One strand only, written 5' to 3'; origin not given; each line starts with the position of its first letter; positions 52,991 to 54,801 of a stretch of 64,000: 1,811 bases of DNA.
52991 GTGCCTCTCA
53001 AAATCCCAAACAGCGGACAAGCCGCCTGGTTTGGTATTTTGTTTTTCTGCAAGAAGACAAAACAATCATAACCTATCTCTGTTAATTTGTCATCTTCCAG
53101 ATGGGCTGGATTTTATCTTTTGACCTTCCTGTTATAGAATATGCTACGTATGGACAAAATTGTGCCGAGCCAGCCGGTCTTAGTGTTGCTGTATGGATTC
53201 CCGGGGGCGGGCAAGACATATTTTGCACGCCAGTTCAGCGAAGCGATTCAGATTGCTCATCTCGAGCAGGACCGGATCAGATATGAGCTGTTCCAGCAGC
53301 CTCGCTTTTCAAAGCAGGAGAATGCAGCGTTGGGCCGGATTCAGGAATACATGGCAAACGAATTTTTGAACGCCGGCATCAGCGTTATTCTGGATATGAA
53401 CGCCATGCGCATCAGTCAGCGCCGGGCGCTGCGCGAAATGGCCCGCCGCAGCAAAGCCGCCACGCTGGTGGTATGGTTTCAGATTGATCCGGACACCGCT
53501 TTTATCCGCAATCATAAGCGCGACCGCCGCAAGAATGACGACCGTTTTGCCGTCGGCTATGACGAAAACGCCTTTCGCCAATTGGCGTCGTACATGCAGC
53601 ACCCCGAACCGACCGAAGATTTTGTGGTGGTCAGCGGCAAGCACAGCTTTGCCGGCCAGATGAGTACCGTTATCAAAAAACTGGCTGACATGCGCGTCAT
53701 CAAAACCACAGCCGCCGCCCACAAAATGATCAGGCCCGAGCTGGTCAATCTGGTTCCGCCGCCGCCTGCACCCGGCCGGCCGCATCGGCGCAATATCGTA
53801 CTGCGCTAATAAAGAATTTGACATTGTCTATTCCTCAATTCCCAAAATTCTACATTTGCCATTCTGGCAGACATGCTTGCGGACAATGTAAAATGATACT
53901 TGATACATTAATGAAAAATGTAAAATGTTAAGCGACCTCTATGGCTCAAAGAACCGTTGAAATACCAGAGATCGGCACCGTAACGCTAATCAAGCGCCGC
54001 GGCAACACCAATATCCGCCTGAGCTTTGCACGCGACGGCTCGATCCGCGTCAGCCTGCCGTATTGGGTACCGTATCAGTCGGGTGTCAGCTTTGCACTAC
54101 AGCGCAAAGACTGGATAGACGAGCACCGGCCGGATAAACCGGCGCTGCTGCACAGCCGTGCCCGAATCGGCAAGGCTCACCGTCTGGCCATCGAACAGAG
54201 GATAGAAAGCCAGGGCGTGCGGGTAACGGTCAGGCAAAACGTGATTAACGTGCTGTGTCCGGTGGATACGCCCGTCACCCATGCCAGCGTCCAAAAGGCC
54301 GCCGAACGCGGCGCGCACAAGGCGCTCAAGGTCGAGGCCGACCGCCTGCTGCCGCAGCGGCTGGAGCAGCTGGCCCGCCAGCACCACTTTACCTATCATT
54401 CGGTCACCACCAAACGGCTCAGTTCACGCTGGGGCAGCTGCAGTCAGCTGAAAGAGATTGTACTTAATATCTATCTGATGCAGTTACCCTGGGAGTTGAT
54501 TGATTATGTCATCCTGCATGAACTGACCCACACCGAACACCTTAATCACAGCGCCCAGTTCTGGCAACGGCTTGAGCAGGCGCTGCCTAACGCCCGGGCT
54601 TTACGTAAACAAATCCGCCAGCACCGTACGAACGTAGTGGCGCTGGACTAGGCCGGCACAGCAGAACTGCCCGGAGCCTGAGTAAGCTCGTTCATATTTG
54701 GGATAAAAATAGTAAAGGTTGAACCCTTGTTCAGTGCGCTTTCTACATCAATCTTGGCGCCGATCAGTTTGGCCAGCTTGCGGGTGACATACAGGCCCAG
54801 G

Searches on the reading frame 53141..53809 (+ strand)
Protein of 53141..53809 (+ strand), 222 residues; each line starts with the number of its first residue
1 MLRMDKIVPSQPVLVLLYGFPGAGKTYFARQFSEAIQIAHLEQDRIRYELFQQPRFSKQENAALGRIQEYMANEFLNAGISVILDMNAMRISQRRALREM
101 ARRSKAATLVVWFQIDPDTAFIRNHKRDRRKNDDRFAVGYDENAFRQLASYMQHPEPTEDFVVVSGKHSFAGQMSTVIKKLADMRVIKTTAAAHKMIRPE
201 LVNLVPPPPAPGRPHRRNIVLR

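Call 67: search_protein_families(library=pfam, proteins=[window:53141-53809:+], max_evalue=0.001)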
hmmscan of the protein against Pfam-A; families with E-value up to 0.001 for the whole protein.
window:53141-53809:+ (222 aa): 7 families
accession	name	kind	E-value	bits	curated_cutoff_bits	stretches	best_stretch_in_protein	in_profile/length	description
PF13671.12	AAA_33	-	9.2e-21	75.1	27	1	14-136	1-127/143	AAA domain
PF08433.16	KTI12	-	3.8e-11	43.5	22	1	14-157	3-142/271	Chromatin associated protein KTI12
PF06414.18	Zeta_toxin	-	1.8e-06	28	22.3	1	10-96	14-112/199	Zeta toxin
PF01583.26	APS_kinase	-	2.8e-06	27.9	21.1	1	12-128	2-118/152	Adenylylsulphate kinase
PF13207.12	AAA_17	-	2e-05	25.4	27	1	18-134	1-129/136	AAA domain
PF05729.18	NACHT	-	0.00023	21.4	26.7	1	14-76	2-63/167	NACHT domain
PF13191.12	AAA_16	-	0.00042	21.3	32.6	0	6-48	18-63/167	AAA ATPase domain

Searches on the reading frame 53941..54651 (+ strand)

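Call 67: search_protein_families(library=pfam, proteins=[window:53941-54651:+], max_evalue=0.001)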
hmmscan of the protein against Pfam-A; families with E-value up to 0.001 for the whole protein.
window:53941-54651:+ (236 aa): 3 families
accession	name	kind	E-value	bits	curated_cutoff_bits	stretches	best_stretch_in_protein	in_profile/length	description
PF01863.23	YgjP-like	-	8.3e-39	134.2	26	1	24-228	2-207/207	YgjP-like, metallopeptidase domain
PF08325.16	WLM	-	3.5e-05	24.4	26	1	182-214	78-110/190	WLM domain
PF10263.15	SprT-like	-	0.00025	21.3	25.6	1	142-198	9-72/108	SprT-like family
